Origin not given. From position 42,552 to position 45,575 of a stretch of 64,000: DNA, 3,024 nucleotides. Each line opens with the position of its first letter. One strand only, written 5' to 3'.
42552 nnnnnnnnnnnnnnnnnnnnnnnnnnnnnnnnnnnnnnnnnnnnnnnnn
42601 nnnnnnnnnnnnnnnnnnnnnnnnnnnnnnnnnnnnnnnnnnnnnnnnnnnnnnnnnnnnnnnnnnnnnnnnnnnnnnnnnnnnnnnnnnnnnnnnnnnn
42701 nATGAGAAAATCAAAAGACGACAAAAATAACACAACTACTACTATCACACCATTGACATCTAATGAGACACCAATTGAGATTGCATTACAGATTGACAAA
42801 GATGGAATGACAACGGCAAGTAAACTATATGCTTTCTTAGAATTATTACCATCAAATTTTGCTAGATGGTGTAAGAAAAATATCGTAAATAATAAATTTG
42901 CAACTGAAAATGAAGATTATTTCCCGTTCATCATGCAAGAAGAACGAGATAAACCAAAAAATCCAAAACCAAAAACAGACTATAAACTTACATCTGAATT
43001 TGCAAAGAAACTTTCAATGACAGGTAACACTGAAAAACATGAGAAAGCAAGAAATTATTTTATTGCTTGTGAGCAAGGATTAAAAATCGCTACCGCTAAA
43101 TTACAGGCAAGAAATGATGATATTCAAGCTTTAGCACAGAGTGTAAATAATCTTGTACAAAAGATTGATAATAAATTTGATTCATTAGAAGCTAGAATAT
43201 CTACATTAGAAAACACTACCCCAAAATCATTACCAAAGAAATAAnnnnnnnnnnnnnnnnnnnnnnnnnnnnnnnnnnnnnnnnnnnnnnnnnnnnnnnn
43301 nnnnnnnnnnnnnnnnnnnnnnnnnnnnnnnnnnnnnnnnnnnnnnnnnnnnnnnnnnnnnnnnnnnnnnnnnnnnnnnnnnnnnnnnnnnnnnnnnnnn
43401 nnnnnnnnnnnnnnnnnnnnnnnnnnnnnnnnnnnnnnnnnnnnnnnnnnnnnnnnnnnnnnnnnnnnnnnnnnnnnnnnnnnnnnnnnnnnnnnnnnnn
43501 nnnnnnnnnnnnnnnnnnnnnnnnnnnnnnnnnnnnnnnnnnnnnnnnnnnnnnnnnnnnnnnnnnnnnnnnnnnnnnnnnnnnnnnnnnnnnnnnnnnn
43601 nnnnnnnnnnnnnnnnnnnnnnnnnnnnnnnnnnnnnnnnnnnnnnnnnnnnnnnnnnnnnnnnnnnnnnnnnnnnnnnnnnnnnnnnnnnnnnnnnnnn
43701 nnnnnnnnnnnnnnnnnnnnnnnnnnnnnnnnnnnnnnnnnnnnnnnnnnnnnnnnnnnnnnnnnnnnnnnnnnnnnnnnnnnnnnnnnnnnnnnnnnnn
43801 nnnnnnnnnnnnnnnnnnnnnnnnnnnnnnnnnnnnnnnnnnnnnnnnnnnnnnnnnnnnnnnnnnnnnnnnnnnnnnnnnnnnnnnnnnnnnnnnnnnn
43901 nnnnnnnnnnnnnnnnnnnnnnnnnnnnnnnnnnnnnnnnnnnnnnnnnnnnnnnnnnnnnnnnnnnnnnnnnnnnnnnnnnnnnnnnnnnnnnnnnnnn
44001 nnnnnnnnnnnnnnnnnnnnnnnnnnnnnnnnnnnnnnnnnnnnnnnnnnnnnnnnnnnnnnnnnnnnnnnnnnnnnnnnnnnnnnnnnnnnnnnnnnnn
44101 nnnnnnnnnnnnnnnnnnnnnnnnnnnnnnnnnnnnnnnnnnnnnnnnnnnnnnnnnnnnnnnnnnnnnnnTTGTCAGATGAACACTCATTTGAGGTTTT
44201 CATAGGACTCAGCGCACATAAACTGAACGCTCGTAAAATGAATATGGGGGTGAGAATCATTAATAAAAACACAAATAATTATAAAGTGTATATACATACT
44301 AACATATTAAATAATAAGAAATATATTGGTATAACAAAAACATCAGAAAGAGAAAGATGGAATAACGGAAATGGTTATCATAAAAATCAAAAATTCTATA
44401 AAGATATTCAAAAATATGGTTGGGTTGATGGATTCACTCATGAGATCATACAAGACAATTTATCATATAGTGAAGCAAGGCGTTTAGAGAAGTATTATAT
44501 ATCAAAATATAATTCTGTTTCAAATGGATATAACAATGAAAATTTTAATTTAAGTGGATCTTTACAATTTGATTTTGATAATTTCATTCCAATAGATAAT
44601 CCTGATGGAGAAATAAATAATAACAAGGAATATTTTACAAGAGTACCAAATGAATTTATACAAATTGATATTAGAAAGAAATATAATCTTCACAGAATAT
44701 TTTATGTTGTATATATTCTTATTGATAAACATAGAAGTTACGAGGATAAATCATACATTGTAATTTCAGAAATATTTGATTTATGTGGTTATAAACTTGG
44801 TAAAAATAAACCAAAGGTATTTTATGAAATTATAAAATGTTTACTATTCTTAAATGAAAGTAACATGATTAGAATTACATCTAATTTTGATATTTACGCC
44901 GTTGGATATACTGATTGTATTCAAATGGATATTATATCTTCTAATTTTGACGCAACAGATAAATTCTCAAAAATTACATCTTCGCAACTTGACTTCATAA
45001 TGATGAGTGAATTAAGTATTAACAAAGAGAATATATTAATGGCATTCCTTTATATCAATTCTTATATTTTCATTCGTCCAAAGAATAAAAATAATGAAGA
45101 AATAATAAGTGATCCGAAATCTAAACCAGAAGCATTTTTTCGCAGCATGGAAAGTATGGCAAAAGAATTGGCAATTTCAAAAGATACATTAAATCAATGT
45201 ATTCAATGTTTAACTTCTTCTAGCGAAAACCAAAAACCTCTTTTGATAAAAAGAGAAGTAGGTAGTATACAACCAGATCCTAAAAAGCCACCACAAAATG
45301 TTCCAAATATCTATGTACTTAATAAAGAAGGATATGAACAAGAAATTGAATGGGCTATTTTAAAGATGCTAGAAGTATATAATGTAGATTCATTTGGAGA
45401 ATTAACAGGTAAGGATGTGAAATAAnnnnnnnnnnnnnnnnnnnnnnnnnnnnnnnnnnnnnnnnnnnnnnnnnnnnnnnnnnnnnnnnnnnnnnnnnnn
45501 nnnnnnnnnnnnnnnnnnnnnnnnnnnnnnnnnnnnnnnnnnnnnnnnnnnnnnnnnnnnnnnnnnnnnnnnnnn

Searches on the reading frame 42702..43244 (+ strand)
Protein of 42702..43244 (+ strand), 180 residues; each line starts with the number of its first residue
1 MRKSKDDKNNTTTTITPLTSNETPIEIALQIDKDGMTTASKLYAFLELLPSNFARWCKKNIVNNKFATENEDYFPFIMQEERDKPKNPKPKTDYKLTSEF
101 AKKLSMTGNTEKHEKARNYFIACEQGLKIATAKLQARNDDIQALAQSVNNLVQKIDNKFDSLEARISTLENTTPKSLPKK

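Call 71: search_protein_families(library=pfam, proteins=[window:42702-43244:+], max_evalue=0.001)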
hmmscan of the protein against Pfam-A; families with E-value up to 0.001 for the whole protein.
window:42702-43244:+ (180 aa): 1 family
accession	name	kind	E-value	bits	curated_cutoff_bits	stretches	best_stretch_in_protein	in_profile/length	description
PF08346.17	AntA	-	5.8e-13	49.7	27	1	39-109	3-67/68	AntA/AntB antirepressor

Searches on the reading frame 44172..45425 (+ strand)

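Call 13: search_protein_families(library=phrogs, proteins=[window:44172-45425:+], max_evalue=0.001)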
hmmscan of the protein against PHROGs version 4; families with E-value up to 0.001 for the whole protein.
window:44172-45425:+ (417 aa): 4 families
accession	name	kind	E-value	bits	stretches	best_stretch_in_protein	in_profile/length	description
phrog_314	-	DNA, RNA and nucleotide metabolism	9.8e-16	58.8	1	29-121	171-261/574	homing endonuclease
phrog_7168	-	DNA, RNA and nucleotide metabolism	2.1e-12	48.1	1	39-122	4-93/284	homing endonuclease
phrog_5123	-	DNA, RNA and nucleotide metabolism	1.1e-11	45.9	1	39-124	4-90/152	homing endonuclease with GIY-YIG motif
phrog_19446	-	DNA, RNA and nucleotide metabolism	3.4e-05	24.5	1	38-115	3-81/254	homing endonuclease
